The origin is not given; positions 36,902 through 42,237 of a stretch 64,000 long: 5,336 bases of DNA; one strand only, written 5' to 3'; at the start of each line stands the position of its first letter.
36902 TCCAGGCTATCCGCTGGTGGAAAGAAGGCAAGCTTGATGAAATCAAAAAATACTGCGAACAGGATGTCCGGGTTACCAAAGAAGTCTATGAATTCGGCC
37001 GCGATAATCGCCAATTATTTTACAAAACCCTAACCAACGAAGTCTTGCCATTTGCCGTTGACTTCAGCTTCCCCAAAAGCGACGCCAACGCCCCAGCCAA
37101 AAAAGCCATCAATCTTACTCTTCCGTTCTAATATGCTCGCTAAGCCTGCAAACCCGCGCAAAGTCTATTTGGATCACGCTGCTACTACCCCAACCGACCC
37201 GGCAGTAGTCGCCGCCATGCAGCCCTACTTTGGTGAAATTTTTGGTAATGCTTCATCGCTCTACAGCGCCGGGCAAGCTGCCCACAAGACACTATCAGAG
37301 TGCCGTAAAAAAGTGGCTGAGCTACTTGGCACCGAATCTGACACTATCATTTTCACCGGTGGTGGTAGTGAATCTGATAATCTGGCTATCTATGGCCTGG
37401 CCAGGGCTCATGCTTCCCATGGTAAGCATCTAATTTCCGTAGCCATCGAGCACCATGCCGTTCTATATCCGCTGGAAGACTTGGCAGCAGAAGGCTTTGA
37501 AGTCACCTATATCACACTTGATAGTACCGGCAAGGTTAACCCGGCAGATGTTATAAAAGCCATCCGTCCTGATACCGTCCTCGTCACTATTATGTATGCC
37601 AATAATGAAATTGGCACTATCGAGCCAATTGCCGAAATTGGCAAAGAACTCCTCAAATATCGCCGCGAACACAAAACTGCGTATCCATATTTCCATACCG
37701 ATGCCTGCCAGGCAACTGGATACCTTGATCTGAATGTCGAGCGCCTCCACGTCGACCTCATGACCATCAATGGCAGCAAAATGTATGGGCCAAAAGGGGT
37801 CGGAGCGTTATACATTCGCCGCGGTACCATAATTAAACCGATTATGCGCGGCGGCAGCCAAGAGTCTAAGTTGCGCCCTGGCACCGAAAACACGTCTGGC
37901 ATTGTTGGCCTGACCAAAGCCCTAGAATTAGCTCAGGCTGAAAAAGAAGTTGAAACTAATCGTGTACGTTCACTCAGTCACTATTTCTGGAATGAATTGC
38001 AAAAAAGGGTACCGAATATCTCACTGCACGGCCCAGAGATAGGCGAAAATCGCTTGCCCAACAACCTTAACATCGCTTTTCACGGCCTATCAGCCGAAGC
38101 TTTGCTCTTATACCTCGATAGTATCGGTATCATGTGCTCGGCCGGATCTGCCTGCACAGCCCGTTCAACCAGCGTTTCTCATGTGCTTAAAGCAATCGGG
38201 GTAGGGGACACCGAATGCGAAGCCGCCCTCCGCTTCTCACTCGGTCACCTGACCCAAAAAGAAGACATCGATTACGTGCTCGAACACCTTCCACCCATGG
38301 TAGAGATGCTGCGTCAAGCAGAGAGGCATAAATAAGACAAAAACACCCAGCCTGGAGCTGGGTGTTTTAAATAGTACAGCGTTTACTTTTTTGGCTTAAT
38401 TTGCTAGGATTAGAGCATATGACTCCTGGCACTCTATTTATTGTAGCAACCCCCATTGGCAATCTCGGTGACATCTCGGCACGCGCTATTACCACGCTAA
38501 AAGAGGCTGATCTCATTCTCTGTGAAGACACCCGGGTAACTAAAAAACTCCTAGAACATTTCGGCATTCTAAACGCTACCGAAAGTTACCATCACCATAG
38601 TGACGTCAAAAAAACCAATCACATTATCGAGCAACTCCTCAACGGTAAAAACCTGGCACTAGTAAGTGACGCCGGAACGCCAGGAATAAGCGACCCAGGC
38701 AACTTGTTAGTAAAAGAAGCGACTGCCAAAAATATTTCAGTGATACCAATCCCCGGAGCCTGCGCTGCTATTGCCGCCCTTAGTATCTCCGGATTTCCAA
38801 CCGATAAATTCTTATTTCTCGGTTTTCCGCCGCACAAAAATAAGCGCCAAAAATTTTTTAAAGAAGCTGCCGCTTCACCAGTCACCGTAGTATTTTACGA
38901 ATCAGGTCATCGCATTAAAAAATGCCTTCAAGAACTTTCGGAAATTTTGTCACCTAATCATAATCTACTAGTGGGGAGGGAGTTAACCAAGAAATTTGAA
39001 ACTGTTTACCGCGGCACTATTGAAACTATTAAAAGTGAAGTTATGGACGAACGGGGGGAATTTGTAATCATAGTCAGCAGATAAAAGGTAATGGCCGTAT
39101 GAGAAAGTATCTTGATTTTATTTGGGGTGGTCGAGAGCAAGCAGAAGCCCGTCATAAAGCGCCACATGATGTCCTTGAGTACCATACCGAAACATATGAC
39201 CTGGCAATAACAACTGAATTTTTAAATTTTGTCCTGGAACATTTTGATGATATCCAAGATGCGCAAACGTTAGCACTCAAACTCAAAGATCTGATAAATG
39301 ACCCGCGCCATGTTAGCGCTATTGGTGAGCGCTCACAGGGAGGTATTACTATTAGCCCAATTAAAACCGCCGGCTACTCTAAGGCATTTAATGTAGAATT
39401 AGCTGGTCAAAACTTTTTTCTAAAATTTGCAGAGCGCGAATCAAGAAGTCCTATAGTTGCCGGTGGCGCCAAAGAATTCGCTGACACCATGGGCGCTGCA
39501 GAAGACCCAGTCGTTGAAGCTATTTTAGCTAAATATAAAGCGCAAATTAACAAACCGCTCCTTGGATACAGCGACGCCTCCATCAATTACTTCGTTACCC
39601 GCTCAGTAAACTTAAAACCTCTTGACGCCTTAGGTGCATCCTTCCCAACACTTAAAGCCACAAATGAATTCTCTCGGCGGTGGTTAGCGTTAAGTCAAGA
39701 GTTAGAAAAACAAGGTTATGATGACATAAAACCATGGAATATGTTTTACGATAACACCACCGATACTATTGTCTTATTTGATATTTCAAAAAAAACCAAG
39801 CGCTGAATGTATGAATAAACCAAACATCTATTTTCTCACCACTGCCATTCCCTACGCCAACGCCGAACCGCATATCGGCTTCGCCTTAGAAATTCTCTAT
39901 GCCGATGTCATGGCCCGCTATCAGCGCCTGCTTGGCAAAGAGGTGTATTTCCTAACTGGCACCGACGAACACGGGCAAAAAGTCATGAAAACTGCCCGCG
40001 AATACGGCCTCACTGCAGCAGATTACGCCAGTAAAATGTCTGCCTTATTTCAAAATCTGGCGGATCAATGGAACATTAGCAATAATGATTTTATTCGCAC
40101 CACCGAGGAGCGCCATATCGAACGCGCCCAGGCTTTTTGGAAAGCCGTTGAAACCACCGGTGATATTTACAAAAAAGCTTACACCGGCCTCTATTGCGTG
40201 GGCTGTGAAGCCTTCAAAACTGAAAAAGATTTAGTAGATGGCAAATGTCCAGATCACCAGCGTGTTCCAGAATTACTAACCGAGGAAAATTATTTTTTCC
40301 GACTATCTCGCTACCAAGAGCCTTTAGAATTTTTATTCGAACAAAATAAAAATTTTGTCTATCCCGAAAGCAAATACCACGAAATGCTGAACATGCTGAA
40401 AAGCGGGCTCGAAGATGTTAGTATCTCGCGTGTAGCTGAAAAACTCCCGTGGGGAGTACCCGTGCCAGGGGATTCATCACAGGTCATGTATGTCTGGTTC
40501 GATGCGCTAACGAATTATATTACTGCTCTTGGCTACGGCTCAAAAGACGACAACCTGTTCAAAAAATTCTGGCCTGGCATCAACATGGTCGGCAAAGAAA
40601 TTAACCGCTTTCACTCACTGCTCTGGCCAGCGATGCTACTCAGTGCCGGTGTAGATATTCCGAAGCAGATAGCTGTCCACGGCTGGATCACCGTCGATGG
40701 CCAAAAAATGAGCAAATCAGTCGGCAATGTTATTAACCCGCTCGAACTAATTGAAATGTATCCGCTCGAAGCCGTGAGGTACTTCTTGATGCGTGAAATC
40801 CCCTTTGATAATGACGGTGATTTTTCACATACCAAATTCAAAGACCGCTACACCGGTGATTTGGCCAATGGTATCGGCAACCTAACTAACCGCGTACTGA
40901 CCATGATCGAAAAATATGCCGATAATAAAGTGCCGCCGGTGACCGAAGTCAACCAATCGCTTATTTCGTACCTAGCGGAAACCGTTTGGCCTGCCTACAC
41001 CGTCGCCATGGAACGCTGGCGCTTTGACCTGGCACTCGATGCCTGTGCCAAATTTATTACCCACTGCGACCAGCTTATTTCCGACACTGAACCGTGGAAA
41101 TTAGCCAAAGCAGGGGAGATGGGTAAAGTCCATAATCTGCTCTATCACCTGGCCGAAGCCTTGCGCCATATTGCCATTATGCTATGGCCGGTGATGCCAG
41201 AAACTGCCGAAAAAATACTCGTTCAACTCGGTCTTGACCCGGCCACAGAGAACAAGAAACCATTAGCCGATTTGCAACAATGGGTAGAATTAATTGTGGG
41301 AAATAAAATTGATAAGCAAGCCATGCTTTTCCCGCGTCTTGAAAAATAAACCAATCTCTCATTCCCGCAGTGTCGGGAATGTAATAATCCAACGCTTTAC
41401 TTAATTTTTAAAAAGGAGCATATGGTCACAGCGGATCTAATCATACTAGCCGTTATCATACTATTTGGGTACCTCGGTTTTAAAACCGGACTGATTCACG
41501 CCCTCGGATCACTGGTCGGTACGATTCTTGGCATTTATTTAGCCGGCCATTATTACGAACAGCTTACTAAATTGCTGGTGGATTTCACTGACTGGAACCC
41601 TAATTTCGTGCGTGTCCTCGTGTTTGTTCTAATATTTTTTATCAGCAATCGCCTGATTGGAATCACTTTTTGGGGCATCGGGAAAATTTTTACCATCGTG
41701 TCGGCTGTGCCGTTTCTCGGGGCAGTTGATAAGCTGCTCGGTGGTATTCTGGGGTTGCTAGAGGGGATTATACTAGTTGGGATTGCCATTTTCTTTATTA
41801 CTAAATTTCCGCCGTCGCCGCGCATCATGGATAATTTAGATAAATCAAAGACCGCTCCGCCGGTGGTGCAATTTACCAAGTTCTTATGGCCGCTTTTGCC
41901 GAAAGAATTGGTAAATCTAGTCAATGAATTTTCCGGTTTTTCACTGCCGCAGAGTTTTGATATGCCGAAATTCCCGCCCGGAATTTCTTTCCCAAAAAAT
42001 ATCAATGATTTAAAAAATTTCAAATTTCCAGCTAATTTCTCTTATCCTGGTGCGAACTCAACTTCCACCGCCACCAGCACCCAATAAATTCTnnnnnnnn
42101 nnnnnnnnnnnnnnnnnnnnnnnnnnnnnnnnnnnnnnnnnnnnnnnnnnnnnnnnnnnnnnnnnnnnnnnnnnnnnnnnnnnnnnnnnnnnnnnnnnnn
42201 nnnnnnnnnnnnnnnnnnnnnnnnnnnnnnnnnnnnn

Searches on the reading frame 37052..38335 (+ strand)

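Call 16: search_protein_families(library=ncbifam, proteins=[window:37052-38335:+], max_evalue=1e-10)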
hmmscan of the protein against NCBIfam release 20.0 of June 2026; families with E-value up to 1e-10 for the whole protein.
window:37052-38335:+ (427 aa): 14 families
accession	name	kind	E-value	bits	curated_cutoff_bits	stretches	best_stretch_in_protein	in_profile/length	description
TIGR03402.1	FeS_nifS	equivalog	4.2e-133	443.8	530.75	1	38-423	1-376/379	cysteine desulfurase NifS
TIGR03235.1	DNA_S_dndA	equivalog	4.1e-107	358.5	480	1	39-397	1-353/353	cysteine desulfurase DndA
NF010611.0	PRK14012.1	equivalog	9.5e-102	340.9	548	1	38-422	7-384/406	IscS subfamily cysteine desulfurase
TIGR02006.1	IscS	equivalog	1.1e-99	334.2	643.2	1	37-422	4-380/402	IscS subfamily cysteine desulfurase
NF002806.0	PRK02948.1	subfamily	8.1e-86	288.4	304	1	38-419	2-374/381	IscS subfamily cysteine desulfurase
TIGR03403.1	nifS_epsilon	equivalog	2.4e-77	260.3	587.7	1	38-422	1-378/382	NifS family cysteine desulfurase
TIGR01979.1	sufS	subfamily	5.4e-47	160.5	475.1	1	34-416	16-398/403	SufS family cysteine desulfurase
TIGR01977.1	am_tr_V_EF2568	hypoth_equivalog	2.9e-44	151.6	377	1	38-413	1-373/376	cysteine desulfurase family protein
NF040779.1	Sec_lyase_SclA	exception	3.1e-35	121.8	525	1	38-413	1-373/378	selenocysteine lyase SclA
NF006791.0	PRK09295.1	equivalog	8.6e-28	97.5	661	1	37-371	24-367/406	cysteine desulfurase SufS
NF041166.1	f2_encap_cargo1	exception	6.3e-27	94.9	800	1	38-409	247-616/623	family 2A encapsulin nanocompartment cargo protein cysteine desulfurase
NF008126.0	PRK10874.1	equivalog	4.6e-23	82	607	1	35-420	18-399/401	cysteine desulfurase CsdA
TIGR01976.1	am_tr_V_VC1184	hypoth_equivalog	1.8e-22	80.2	352.35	1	36-413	18-401/401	cysteine desulfurase-like protein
TIGR03392.1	FeS_syn_CsdA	equivalog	1.1e-19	70.9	493.6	1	35-413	15-389/398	cysteine desulfurase CsdA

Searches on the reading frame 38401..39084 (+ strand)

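Call 21: search_protein_families(library=pfam, proteins=[window:38401-39084:+], max_evalue=0.00001)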
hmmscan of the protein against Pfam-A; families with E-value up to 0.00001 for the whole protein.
window:38401-39084:+ (227 aa): 1 family
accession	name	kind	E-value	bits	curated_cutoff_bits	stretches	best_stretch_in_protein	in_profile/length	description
PF00590.25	TP_methylase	-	5e-34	118.5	27.8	1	11-210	1-211/212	Tetrapyrrole (Corrin/Porphyrin) Methylases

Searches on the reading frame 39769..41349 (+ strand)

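Call 16: search_protein_families(library=ncbifam, proteins=[window:39769-41349:+], max_evalue=1e-10)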
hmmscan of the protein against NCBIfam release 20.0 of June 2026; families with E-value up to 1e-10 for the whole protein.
window:39769-41349:+ (526 aa): 17 families
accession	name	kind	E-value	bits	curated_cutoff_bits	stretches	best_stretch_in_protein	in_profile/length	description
NF008900.0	PRK12267.1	equivalog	2e-186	621.3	598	1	19-525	4-511/648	methionine--tRNA ligase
TIGR00398.1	metG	equivalog_domain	4.9e-142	474.3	336.35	2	166-524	175-529/530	methionine--tRNA ligase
NF001100.0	PRK00133.1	equivalog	5.2e-101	339.2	587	2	146-525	161-532/676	methionine--tRNA ligase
NF008860.0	PRK11893.2-2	equivalog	2e-97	327.5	761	3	263-493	321-553/583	methionine--tRNA ligase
NF009687.0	PRK13208.1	equivalog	1.6e-33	115.9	738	1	237-491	456-707/801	valine--tRNA ligase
TIGR00422.1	valS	equivalog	4.7e-31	107.6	612.1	1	238-487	449-699/863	valine--tRNA ligase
NF004349.1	PRK05729.1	equivalog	3.6e-25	88.4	704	1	238-488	439-684/860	valine--tRNA ligase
NF008957.0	PRK12300.1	subfamily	6.4e-25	87.3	677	1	297-488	610-780/946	leucine--tRNA ligase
NF000540.1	alt_ValS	exception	6.4e-24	83.9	900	1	239-482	498-738/827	valine--tRNA ligase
NF008859.0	PRK11893.2-1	equivalog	1e-21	77.5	553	1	21-152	4-137/498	methionine--tRNA ligase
TIGR00392.1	ileS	equivalog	2.3e-20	72.4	621.4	1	237-489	533-791/861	isoleucine--tRNA ligase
TIGR00395.1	leuS_arch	equivalog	5.7e-17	61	648.5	0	297-494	604-783/938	leucine--tRNA ligase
TIGR00396.1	leuS_bact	equivalog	6e-16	57.7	548.4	0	307-500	599-773/843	leucine--tRNA ligase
NF008863.0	PRK11893.2-5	equivalog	1.4e-13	50.3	551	0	305-492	324-489/531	methionine--tRNA ligase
NF011492.0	PRK14900.1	equivalog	2.2e-13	49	1783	0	238-488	455-708/1044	valine--tRNA ligase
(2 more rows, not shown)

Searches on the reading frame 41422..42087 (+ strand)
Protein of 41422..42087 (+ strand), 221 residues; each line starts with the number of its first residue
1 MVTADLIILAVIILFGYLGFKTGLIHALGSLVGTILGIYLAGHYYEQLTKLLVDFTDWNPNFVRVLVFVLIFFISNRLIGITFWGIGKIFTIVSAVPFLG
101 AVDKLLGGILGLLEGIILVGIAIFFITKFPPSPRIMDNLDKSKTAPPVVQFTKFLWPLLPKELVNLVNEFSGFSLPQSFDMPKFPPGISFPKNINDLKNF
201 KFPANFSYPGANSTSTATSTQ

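Call 22: search_protein_families(library=pfam, proteins=[window:41422-42087:+], max_evalue=0.00001)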
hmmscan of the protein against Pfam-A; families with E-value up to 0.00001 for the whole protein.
window:41422-42087:+ (221 aa): 1 family
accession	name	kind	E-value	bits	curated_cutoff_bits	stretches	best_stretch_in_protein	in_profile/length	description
PF02674.22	Colicin_V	-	1.5e-26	93.5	29.3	1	5-152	2-143/144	Colicin V production protein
